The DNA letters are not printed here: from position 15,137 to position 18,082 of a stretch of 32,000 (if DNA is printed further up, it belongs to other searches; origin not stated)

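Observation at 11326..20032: Tightly coupled seven-gene glycosyltransferase locus with three family-less proteins, bracketed by two MarR-like paralogues, and lacking all export and priming genes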

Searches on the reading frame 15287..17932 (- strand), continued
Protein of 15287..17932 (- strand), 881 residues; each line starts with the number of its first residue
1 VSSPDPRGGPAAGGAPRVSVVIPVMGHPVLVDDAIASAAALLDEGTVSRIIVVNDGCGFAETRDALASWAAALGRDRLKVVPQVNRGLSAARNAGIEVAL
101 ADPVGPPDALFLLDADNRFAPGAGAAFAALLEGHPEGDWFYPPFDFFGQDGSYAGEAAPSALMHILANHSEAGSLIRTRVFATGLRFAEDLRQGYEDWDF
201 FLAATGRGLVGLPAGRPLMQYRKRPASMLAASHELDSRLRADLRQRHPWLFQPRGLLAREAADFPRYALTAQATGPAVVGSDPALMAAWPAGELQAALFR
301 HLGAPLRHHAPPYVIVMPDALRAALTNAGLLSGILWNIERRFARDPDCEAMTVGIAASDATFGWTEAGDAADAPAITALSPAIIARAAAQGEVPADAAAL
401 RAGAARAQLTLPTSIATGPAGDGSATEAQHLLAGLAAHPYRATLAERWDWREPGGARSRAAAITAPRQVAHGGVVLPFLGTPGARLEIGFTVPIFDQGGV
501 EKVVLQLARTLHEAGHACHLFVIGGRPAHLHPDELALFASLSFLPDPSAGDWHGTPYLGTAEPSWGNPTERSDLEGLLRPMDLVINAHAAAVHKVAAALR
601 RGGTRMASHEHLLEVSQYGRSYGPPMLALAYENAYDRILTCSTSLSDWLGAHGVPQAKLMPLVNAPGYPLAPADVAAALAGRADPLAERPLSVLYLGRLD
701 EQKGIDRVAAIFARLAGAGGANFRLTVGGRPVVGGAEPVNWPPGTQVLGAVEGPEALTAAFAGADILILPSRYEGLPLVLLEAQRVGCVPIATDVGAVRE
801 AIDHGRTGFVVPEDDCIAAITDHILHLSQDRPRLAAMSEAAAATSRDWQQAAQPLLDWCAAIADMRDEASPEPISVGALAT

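Call 28: search_solved_structures(query=A3, max_evalue=0.01)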
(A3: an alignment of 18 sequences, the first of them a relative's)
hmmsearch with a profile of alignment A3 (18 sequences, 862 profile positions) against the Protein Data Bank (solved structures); distinct sequences matched with E-value up to 0.01: 115 (the best 60 are shown).
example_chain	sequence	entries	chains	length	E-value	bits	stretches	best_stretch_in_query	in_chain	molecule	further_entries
3fro_A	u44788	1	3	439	6.9e-20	74.1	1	677-846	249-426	GlgA glycogen synthase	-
2bis_A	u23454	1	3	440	6.9e-20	74.1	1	677-846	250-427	GLGA GLYCOGEN SYNTHASE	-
3l01_A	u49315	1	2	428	1.1e-19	73.4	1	677-844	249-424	GlgA glycogen synthase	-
9m88_C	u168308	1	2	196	1.6e-18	69.6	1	677-833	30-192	Glycogen synthase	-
2bfw_A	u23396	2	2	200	1.7e-18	69.5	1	677-833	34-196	GLGA GLYCOGEN SYNTHASE | PGS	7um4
6hll_A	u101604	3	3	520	1.8e-18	69.4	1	677-847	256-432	Substance-P receptor,GlgA glycogen synthase,Substance-P receptor | Substance-P receptor,Substance-P receptor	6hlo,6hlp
6e59_A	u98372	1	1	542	2.9e-18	68.7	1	677-844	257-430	Substance-P receptor, GlgA glycogen synthase, Substance-P receptor chimera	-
6kp6_A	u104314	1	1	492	3.9e-18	68.3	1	677-840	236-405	Muscarinic acetylcholine receptor M4,GlgA glycogen synthase,Muscarinic acetylcholine recep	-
6fj3_A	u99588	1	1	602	4.7e-18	68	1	677-844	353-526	Parathyroid hormone/parathyroid hormone-related peptide receptor,Parathyroid hormone/parat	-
7w41_A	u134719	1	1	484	4.9e-18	68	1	677-840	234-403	Gastrin-releasing peptide receptor,GlgA glycogen synthase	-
6kuw_A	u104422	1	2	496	4.9e-18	67.9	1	677-839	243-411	Alpha-2C adrenergic receptor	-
4zj8_A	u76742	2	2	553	5e-18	67.9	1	677-841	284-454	human OX1R fusion protein to P.abysii glycogen synthase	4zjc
6v9s_A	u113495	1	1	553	5e-18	67.9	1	677-841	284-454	Orexin receptor type 1,GlgA glycogen synthase chimera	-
6w25_A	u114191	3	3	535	5.5e-18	67.8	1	677-843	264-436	Melanocortin receptor 4,GlgA glycogen synthase,Melanocortin receptor 4 | Melanocortin receptor 4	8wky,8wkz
6tpg_A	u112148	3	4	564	6.5e-18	67.5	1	677-840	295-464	Orexin receptor type 2,GlgA glycogen synthase,Hypocretin receptor-2 | Orexin receptor type 2,GlgA glycogen synthase,Orexin receptor type 2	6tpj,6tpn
2z86_A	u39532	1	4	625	2.5e-11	45.8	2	4-115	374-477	Chondroitin synthase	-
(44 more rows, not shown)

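Call 37: find_encoding_contigs(protein=P0131, flank=10000, max_places=2)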
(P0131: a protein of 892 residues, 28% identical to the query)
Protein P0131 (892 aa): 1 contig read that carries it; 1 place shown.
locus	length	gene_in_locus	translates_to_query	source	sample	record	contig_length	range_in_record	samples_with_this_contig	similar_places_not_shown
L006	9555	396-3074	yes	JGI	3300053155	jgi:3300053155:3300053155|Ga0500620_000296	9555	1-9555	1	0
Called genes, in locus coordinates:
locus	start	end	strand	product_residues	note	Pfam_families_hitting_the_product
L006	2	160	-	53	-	?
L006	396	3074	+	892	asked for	PF13692:Glyco_trans_1_4 (faint), PF00535:Glycos_transf_2, PF10111:Glyco_tranf_2_2 (faint), PF19717:DUF6212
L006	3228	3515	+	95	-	-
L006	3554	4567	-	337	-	-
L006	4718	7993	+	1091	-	PF00534:Glycos_transf_1 (faint), PF13692:Glyco_trans_1_4, PF00535:Glycos_transf_2, PF10111:Glyco_tranf_2_2 (faint), PF13641:Glyco_tranf_2_3, PF19717:DUF6212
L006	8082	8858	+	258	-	PF00691:OmpA (weak)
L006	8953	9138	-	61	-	-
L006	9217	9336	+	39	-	PF01266:DAO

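Call 41: find_encoding_contigs(protein=P0013, flank=10000, max_places=2)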
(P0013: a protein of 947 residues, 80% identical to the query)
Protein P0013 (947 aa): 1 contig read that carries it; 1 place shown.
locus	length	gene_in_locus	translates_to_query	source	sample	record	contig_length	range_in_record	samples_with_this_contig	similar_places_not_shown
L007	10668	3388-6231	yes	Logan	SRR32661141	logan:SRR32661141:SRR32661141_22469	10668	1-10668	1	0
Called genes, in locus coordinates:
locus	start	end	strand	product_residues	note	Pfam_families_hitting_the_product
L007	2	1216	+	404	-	?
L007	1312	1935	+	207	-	PF12802:MarR_2 (weak)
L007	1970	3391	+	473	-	PF19717:DUF6212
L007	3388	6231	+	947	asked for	PF00535:Glycos_transf_2, PF13439:Glyco_transf_4, PF13579:Glyco_trans_4_4, PF20706:GT4-conflict (weak), PF00534:Glycos_transf_1, PF13692:Glyco_trans_1_4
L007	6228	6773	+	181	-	-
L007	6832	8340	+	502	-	-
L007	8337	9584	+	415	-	PF13439:Glyco_transf_4, PF13579:Glyco_trans_4_4, PF00534:Glycos_transf_1 (faint), PF13692:Glyco_trans_1_4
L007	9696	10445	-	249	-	PF00005:ABC_tran, PF13304:AAA_21 (faint)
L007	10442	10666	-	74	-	?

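Call 42: find_encoding_contigs(protein=P0021, flank=10000, max_places=2)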
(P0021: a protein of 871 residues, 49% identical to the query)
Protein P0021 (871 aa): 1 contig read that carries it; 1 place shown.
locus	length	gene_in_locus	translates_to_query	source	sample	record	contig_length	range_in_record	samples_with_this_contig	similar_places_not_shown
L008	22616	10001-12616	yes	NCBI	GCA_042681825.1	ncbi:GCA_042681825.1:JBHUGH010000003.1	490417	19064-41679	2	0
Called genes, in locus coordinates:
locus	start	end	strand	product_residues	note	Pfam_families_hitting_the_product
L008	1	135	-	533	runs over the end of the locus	PF00149:Metallophos, PF02872:5_nucleotid_C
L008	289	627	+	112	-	PF06108:DUF952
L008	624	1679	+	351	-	PF01180:DHO_dh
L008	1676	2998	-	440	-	PF01554:MatE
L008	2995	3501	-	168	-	PF13622:4HBT_3, PF03061:4HBT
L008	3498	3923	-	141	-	PF13622:4HBT_3 (weak), PF03061:4HBT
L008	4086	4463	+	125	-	PF00376:MerR (weak), PF13411:MerR_1, PF09278:MerR-DNA-bind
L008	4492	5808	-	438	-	PF13439:Glyco_transf_4, PF13579:Glyco_trans_4_4, PF00534:Glycos_transf_1, PF13692:Glyco_trans_1_4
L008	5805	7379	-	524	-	-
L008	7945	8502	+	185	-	-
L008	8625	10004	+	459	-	PF19717:DUF6212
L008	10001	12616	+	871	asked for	PF00535:Glycos_transf_2, PF13641:Glyco_tranf_2_3 (weak), PF13439:Glyco_transf_4 (weak), PF20706:GT4-conflict, PF00534:Glycos_transf_1, PF13692:Glyco_trans_1_4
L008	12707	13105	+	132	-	PF00376:MerR, PF13411:MerR_1, PF09278:MerR-DNA-bind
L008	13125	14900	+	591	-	PF02771:Acyl-CoA_dh_N, PF02770:Acyl-CoA_dh_M, PF00441:Acyl-CoA_dh_1, PF22924:ACOX_C_alpha1 (weak), PF12806:Acyl-CoA_dh_C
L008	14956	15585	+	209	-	PF02798:GST_N, PF13417:GST_N_3, PF13409:GST_N_2, PF00043:GST_C, PF13410:GST_C_2 (weak)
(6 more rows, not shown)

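Call 56: find_encoding_contigs(protein=P0071, flank=10000, max_places=3)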
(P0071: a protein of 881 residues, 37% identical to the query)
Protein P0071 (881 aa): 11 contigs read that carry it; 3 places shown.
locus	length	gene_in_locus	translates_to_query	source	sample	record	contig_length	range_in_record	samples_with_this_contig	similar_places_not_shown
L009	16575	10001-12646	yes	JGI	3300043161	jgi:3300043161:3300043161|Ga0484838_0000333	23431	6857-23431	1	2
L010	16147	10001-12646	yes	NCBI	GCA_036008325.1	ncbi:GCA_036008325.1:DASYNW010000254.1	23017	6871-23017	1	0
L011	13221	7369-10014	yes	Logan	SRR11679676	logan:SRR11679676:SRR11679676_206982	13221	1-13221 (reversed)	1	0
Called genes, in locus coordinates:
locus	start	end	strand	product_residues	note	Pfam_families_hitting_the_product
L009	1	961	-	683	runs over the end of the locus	-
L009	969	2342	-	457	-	PF25994:HH_AprE, PF26002:Beta-barrel_AprE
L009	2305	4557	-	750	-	PF03412:Peptidase_C39 (weak), PF00664:ABC_membrane, PF00005:ABC_tran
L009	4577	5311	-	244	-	PF00486:Trans_reg_C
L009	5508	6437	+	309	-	PF07538:ChW (faint)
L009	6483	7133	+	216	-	PF13489:Methyltransf_23, PF13649:Methyltransf_25 (weak), PF08241:Methyltransf_11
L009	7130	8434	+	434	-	PF12000:Glyco_trans_4_3, PF00534:Glycos_transf_1, PF13692:Glyco_trans_1_4, PF13524:Glyco_trans_1_2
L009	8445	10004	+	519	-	PF19717:DUF6212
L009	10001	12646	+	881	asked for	PF00535:Glycos_transf_2, PF13439:Glyco_transf_4, PF00534:Glycos_transf_1, PF20706:GT4-conflict (weak), PF13692:Glyco_trans_1_4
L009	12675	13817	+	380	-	-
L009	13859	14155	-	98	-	-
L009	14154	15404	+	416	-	PF04230:PS_pyruv_trans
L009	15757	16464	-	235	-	PF01609:DDE_Tnp_1, PF13701:DDE_Tnp_1_4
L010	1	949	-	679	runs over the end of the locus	-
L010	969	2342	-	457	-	PF25994:HH_AprE, PF26002:Beta-barrel_AprE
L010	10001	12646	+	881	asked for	PF00535:Glycos_transf_2, PF13439:Glyco_transf_4, PF00534:Glycos_transf_1, PF20706:GT4-conflict (weak), PF13692:Glyco_trans_1_4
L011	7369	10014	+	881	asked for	PF00535:Glycos_transf_2, PF13439:Glyco_transf_4, PF00534:Glycos_transf_1, PF20706:GT4-conflict (weak), PF13692:Glyco_trans_1_4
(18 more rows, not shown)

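Call 57: find_encoding_contigs(protein=P0064, flank=10000, max_places=2)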
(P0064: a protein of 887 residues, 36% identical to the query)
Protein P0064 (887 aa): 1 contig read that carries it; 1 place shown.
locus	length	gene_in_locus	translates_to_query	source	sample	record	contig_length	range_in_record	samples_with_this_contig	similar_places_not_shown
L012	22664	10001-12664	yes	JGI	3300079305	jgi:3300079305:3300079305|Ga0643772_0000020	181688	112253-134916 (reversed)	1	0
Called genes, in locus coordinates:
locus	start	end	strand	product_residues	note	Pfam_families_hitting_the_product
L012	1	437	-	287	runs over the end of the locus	PF02811:PHP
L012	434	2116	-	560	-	PF00009:GTP_EFTU, PF01926:MMR_HSR1 (faint), PF03144:GTP_EFTU_D2 (faint), PF22594:GTP-eEF1A_C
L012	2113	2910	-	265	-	PF01209:Ubie_methyltran, PF13489:Methyltransf_23, PF13847:Methyltransf_31, PF08241:Methyltransf_11, PF08242:Methyltransf_12, PF13649:Methyltransf_25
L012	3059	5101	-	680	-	PF02321:OEP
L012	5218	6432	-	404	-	PF13469:Sulfotransfer_3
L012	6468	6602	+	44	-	-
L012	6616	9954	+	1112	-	PF13439:Glyco_transf_4, PF00534:Glycos_transf_1, PF13692:Glyco_trans_1_4, PF19717:DUF6212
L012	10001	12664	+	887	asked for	PF13641:Glyco_tranf_2_3 (faint), PF00535:Glycos_transf_2, PF13439:Glyco_transf_4 (weak), PF20706:GT4-conflict (faint), PF00534:Glycos_transf_1, PF13692:Glyco_trans_1_4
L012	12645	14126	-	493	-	PF19717:DUF6212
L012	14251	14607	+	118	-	-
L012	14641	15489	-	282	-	-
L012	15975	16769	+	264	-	PF13883:CREG_beta-barrel, PF01243:PNPOx_N, PF10615:DUF2470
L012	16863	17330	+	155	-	PF06863:DUF1254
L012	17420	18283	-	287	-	-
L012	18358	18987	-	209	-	PF00535:Glycos_transf_2, PF13641:Glyco_tranf_2_3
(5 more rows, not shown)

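Call 60: search_dna_similar(query=window:15287-17932:-, collection=plasmids, mode=protein, max_evalue=1e-10, max_rows=60, rows=spread)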
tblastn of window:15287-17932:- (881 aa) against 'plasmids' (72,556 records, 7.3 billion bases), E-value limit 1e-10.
Records with a match: 116; places in all: 117; records where one place covers at least 80% of the query: 101.
Best place of each record, by identity: <60% 116.
By first word of the organism name: Sinorhizobium 69; Paracoccus 18; Ensifer 9; Azospirillum 8; Phyllobacterium 6; Neorhizobium 2; Pseudoroseomonas 1; Pararhizobium 1; Shinella 1; Burkholderia 1.
By predicted mobility (MOB-suite, as given by PLSDB): mobilizable 61; non-mobilizable 48; conjugative 7.
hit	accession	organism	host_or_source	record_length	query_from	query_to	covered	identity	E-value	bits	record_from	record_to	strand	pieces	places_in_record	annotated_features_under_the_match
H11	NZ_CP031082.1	Paracoccus yeei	Homo sapiens,single cell,eye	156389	22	858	87%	54.1%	5e-117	675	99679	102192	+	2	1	glycosyltransferase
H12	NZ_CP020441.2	Paracoccus yeei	Homo sapiens,Urine suprapubic aspirate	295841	22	858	87%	53.8%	2e-116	672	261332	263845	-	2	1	glycosyltransferase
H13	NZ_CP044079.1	Paracoccus yeei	Homo sapiens,clinical isolate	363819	22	858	86%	51.6%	2e-112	661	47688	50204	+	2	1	glycosyltransferase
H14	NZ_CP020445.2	Paracoccus yeei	Homo sapiens,Urine suprapubic aspirate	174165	22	858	86%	51.6%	2e-112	659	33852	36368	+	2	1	glycosyltransferase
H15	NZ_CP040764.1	Paracoccus liaowanqingii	Tibetan antelope,cell culture,feces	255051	22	858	85%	50.5%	3e-98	623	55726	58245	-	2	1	glycosyltransferase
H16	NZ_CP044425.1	Paracoccus pantotrophus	cell culture,denitrifying, ...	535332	49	856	92%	35.4%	1e-104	364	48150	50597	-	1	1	glycosyltransferase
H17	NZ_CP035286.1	Paracoccus versutus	whole organism,soil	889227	49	864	93%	34.4%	8e-101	353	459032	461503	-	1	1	glycosyltransferase | sulfotransferase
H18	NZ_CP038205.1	Paracoccus pantotrophus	single cell,soil associated with ...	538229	49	856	92%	34.5%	3e-101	354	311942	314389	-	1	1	glycosyltransferase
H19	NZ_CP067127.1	Paracoccus alcaliphilus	whole organism,soil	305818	22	857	85%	36.8%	9e-56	402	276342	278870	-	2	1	glycosyltransferase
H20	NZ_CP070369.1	Paracoccus methylovorus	whole organism,grassland soil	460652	49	856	85%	36.6%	5e-57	395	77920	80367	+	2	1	glycosyltransferase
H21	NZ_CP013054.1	Sinorhizobium americanum CCGM7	Phaseolus vulgaris,root nodules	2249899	50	873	94%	32.8%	2e-95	337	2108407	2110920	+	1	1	none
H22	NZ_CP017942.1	Phyllobacterium zundukense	Oxytropis triphylla,cell culture,root ...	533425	51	856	91%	33.3%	1e-96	340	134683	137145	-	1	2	glycosyltransferase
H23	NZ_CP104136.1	Sinorhizobium sp. C101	Phaseolus vulgaris,cell ...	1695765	22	859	85%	33.0%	4e-47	308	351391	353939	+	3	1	record has no annotation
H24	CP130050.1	Sinorhizobium meliloti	Medicago,Cell culture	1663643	22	859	85%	32.8%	3e-48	301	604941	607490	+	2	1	glycosyltransferase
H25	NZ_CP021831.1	Sinorhizobium meliloti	Medicago truncatula,Single Cell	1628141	22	859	85%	32.8%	8e-48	300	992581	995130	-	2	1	none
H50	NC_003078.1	Sinorhizobium meliloti 1021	-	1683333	22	859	85%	32.5%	4e-48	299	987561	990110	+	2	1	none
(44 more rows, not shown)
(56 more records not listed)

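Call 61: get_annotated_region(hit=H50, flank=20000)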
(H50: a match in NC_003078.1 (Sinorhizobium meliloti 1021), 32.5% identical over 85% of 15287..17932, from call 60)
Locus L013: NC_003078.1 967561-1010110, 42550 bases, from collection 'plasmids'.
description: Sinorhizobium meliloti 1021 plasmid pSymB, complete sequence
organism: Sinorhizobium meliloti 1021 (NCBI taxid 266834)
taxonomy: Bacteria; Pseudomonadota; Alphaproteobacteria; Hyphomicrobiales; Rhizobiaceae; Sinorhizobium; Sinorhizobium meliloti; Sinorhizobium meliloti 1021
host: -; source: -; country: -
typing (MOB-suite, as given by PLSDB): mobilizable; relaxase MOBQ
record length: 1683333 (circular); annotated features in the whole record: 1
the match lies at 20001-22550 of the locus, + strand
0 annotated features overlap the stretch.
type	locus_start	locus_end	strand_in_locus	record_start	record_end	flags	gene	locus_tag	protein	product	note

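Call 62: get_annotated_region(hit=H24, flank=20000)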
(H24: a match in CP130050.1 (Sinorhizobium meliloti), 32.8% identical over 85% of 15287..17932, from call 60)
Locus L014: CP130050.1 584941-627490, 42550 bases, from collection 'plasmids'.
description: Sinorhizobium meliloti strain R28 plasmid pSymB, complete sequence
organism: Sinorhizobium meliloti (NCBI taxid 382)
taxonomy: Bacteria; Pseudomonadota; Alphaproteobacteria; Hyphomicrobiales; Rhizobiaceae; Sinorhizobium; Sinorhizobium meliloti
host: -; source: Medicago,Cell culture; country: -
typing (MOB-suite, as given by PLSDB): mobilizable; relaxase MOBQ
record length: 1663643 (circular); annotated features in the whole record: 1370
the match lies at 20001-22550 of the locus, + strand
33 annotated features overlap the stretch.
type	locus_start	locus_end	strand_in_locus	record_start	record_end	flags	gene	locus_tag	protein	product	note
CDS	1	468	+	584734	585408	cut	-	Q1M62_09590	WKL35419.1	HAD family hydrolase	-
CDS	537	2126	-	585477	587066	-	-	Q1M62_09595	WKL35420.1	ABC transporter substrate-binding protein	-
CDS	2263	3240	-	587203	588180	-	-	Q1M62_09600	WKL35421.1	hypothetical protein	-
CDS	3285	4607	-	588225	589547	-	-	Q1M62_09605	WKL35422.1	glycosyltransferase family 4 protein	-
CDS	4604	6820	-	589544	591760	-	-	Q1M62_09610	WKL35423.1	hypothetical protein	-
CDS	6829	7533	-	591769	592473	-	-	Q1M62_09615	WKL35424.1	hypothetical protein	-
CDS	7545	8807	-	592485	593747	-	-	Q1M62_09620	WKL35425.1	glycosyltransferase family 4 protein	-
CDS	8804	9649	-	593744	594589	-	-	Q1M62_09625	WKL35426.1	class I SAM-dependent methyltransferase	-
CDS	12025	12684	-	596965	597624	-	-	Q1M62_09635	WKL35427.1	calcium-binding protein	-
CDS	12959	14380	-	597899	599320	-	-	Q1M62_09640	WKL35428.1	HlyD family type I secretion periplasmic adaptor subunit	-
CDS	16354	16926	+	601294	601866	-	-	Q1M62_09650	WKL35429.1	MarR family transcriptional regulator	-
CDS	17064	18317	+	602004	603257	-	-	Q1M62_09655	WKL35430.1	glycosyltransferase family 4 protein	-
CDS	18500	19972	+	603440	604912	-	-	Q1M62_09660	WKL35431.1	DUF6212 domain-containing protein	-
CDS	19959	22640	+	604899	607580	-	-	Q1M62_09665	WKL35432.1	glycosyltransferase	-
CDS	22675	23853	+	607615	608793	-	-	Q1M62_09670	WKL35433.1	polysaccharide pyruvyl transferase family protein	-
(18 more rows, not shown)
